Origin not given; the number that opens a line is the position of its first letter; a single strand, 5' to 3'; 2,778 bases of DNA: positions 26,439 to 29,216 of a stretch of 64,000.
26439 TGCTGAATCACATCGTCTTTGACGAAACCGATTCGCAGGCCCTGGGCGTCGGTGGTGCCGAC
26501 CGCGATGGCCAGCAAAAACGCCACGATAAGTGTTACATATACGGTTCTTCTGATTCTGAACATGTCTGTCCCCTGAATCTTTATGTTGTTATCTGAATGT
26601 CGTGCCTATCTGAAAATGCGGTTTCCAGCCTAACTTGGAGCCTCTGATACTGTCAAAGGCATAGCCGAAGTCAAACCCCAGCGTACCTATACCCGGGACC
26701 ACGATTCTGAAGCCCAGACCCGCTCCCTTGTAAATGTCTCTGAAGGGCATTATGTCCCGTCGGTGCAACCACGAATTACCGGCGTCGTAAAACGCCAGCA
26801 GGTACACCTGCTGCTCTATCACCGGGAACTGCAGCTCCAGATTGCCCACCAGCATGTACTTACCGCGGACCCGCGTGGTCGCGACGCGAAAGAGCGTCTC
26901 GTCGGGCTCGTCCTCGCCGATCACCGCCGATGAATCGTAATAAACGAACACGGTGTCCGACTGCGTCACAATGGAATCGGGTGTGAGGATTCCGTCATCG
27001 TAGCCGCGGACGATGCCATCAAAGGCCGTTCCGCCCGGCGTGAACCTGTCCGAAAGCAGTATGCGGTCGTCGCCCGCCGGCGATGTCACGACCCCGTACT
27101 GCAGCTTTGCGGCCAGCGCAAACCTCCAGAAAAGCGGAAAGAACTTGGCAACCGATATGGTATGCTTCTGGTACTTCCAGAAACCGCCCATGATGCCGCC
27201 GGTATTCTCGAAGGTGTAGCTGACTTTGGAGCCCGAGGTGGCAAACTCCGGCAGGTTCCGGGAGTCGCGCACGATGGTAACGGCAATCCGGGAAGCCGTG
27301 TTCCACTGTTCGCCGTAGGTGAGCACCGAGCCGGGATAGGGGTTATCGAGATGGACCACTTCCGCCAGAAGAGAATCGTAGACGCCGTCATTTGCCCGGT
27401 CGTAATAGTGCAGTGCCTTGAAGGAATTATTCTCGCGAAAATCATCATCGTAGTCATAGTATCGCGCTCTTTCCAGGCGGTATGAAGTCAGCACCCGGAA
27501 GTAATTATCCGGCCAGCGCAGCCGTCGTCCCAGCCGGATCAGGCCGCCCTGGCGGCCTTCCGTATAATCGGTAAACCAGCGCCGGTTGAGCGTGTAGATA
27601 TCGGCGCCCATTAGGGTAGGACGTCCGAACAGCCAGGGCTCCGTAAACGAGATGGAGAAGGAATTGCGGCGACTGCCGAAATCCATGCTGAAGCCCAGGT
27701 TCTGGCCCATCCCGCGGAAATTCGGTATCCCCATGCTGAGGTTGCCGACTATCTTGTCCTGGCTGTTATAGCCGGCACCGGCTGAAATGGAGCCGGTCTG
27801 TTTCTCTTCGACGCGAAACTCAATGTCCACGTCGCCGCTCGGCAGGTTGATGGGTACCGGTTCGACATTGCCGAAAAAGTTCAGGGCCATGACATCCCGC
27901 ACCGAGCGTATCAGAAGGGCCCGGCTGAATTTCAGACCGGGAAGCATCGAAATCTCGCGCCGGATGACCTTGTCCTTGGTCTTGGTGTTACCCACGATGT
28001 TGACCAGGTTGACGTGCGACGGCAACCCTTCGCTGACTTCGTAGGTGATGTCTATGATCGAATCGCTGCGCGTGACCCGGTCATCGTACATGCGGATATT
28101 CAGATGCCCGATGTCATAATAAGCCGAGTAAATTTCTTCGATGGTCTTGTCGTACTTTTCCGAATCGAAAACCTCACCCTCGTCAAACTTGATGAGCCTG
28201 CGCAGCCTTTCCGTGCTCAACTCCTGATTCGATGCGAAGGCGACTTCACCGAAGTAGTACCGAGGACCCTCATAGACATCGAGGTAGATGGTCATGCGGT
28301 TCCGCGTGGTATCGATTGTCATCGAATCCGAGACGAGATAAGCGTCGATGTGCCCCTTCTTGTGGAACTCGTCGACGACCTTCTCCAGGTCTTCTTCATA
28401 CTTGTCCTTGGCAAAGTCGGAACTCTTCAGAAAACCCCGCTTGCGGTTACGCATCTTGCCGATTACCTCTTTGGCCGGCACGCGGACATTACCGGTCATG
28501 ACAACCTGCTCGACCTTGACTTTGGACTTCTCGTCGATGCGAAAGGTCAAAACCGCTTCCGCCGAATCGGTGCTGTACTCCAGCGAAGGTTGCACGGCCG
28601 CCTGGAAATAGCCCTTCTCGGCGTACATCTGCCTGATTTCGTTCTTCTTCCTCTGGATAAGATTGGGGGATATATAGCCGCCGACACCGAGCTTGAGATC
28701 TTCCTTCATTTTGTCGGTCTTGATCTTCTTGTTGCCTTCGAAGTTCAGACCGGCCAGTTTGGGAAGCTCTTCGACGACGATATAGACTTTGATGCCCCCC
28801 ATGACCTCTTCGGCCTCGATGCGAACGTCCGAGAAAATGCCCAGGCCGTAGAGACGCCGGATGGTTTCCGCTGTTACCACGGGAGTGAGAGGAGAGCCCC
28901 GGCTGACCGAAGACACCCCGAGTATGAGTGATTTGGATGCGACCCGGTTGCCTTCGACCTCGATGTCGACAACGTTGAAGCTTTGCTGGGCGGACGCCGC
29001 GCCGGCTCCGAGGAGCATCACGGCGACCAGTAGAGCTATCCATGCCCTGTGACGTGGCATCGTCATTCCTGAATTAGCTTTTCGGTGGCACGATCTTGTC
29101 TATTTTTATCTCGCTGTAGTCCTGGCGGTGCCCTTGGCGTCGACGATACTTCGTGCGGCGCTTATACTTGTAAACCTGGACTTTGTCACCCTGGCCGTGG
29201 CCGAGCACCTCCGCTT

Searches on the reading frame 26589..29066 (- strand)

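Call 15: search_protein_families(library=pfam, proteins=[window:26589-29066:-], max_evalue=0.001)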
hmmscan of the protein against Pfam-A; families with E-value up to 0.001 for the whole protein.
window:26589-29066:- (825 aa): 3 families
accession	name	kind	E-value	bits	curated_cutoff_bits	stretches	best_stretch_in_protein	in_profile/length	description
PF07244.20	POTRA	-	5.8e-48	162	21.3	5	103-180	2-79/79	Surface antigen variable number repeat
PF01103.29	Omp85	-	1.8e-41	143.2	24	1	449-824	1-325/325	Omp85 superfamily domain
PF08478.15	POTRA_1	-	0.00041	21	23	0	184-216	2-34/69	POTRA domain, FtsQ-type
